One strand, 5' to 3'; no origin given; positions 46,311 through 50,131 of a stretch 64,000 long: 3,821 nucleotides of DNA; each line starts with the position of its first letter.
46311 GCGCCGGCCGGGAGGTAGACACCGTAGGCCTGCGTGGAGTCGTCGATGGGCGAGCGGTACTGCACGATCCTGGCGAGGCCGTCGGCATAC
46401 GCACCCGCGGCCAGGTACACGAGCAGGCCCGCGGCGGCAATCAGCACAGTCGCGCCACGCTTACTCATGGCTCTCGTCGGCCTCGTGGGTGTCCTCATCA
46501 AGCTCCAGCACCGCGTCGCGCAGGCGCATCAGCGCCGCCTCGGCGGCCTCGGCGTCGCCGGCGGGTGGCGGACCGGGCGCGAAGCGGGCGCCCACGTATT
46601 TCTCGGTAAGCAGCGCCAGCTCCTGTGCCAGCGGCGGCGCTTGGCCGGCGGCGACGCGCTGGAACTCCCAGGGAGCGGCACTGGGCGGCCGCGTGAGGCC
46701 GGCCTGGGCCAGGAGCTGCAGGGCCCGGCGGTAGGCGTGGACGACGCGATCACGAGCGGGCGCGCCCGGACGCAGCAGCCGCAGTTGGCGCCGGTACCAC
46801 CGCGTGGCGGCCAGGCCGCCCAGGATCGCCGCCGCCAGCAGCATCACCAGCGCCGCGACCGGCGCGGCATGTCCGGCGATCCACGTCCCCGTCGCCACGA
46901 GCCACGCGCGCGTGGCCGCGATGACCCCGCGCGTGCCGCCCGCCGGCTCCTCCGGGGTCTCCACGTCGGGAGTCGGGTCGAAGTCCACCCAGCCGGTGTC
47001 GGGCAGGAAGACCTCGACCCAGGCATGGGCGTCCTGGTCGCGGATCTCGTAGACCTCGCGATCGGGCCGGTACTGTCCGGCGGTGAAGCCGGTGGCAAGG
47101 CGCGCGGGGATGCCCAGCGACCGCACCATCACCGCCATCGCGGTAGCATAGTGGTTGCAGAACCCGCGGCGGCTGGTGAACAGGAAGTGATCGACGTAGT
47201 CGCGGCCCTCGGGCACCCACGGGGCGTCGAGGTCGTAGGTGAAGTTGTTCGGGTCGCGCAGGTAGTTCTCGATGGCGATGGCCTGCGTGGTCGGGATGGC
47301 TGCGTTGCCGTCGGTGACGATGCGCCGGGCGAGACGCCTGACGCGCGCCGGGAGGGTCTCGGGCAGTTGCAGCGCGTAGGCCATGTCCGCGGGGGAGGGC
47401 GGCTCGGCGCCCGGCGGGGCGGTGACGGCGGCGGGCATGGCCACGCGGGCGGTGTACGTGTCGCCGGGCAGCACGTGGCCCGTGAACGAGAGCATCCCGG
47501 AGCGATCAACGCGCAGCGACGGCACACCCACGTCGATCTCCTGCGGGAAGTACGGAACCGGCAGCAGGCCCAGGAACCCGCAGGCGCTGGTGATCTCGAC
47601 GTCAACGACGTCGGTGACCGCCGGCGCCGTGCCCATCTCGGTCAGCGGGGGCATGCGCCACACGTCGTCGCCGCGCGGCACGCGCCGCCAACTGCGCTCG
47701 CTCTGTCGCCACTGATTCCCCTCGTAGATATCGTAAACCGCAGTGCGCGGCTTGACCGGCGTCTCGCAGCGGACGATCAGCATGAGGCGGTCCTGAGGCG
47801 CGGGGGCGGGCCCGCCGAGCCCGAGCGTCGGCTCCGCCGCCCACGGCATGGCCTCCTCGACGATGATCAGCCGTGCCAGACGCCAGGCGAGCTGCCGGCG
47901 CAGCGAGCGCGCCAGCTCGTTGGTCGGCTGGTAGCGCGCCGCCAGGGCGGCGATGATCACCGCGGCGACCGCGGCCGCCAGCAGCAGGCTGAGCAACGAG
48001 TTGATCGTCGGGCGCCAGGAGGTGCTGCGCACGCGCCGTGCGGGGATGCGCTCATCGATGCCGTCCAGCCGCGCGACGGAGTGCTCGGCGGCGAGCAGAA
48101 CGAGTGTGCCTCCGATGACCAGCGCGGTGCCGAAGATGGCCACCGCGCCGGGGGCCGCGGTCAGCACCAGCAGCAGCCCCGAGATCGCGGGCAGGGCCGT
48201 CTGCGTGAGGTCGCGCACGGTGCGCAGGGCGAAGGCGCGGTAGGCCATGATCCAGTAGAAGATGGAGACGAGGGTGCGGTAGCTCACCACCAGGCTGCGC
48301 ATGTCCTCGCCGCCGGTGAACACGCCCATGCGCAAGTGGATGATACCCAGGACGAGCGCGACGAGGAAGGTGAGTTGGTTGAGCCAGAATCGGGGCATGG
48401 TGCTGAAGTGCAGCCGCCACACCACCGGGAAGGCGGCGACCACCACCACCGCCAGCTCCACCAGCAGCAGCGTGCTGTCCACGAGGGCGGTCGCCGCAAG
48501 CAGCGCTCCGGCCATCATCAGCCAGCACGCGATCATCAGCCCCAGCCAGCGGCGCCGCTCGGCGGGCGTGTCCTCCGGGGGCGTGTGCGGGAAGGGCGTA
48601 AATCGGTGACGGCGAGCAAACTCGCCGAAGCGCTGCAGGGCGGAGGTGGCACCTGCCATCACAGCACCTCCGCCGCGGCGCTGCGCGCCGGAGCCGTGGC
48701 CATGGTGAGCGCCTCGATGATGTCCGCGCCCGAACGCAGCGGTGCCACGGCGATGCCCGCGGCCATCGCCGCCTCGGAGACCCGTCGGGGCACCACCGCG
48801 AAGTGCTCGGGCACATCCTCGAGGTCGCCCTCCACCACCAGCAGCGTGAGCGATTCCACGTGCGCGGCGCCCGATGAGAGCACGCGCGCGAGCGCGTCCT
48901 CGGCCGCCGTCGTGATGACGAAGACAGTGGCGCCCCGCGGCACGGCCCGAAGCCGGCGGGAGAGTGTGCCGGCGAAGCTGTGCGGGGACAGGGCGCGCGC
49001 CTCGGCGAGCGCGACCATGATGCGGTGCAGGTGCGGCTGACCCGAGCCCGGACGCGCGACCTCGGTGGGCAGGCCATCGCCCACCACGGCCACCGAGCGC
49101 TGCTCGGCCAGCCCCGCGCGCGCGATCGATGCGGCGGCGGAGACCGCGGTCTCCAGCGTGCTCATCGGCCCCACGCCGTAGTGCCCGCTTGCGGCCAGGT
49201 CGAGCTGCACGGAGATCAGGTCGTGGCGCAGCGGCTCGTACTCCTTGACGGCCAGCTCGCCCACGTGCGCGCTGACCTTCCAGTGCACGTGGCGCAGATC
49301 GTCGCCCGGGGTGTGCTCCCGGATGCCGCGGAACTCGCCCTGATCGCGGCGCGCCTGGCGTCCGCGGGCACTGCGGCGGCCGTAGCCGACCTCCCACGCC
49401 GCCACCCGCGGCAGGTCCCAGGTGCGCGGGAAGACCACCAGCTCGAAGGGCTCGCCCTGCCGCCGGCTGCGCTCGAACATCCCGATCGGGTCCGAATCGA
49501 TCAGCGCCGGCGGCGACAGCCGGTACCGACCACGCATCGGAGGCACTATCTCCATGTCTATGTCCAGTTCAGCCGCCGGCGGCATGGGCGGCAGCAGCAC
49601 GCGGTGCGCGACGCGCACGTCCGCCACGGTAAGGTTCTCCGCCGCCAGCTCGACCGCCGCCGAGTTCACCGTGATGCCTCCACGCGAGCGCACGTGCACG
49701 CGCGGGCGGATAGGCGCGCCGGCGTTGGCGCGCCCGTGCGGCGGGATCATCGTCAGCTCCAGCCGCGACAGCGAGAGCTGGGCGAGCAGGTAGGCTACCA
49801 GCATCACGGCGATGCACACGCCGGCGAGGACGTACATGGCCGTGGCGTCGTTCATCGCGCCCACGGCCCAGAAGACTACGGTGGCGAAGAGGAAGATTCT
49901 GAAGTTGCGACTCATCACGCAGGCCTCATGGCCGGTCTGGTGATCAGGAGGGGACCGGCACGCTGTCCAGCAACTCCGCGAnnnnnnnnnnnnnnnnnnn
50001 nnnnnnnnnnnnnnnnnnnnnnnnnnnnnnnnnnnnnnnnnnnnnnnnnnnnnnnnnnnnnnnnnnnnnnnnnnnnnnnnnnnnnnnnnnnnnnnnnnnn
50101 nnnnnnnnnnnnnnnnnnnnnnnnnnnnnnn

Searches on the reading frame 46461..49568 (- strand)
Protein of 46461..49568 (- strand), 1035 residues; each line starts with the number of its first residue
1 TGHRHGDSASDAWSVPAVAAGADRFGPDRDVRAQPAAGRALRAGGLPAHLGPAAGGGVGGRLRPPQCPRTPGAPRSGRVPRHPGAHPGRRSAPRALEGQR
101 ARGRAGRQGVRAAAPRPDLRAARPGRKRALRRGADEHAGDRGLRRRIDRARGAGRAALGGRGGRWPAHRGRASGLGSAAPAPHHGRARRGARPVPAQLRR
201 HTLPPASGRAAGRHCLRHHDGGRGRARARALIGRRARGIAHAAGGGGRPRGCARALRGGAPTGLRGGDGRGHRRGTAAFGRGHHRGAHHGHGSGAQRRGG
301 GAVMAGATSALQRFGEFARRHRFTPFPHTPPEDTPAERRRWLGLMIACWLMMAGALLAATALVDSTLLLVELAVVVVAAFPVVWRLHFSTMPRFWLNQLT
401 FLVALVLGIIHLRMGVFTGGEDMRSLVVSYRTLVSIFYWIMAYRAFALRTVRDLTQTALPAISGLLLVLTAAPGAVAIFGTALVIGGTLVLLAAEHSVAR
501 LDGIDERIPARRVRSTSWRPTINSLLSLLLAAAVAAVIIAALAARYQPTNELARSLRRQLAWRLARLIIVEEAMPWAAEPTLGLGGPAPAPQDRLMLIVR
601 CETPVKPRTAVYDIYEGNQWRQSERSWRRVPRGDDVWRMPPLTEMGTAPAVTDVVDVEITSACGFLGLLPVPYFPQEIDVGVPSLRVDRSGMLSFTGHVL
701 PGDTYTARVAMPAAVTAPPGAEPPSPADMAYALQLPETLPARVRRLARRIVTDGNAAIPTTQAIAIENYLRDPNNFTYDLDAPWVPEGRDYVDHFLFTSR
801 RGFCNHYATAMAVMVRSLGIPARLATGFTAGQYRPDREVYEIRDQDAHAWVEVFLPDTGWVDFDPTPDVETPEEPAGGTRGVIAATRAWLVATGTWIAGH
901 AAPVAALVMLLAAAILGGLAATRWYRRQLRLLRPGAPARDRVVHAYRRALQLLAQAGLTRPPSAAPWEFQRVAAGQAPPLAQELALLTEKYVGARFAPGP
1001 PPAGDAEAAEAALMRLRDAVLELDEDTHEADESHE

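Call 107: search_protein_families(library=pfam, proteins=[window:46461-49568:-], max_evalue=0.001)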
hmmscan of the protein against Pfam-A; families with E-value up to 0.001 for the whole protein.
window:46461-49568:- (1035 aa): 3 families
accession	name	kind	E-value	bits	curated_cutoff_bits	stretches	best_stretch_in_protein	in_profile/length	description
PF01841.26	Transglut_core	-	3.6e-26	92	23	1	746-865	3-108/108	Transglutaminase-like superfamily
PF13559.11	DUF4129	-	2.5e-12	47.1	24.8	1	945-1013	1-68/69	Domain of unknown function (DUF4129)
PF11992.13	TgpA_N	-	1.8e-08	34.2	30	1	350-712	2-329/333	TgpA N-terminal domain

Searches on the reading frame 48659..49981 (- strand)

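Call 24: search_protein_families(library=pfam, proteins=[window:48659-49981:-], max_evalue=0.0001)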
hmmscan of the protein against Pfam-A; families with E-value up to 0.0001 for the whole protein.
window:48659-49981:- (440 aa): 1 family
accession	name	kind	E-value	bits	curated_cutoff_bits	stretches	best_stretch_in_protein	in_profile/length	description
PF01882.25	DUF58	-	1.1e-15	57.8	23.4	1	220-391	2-177/216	Protein of unknown function DUF58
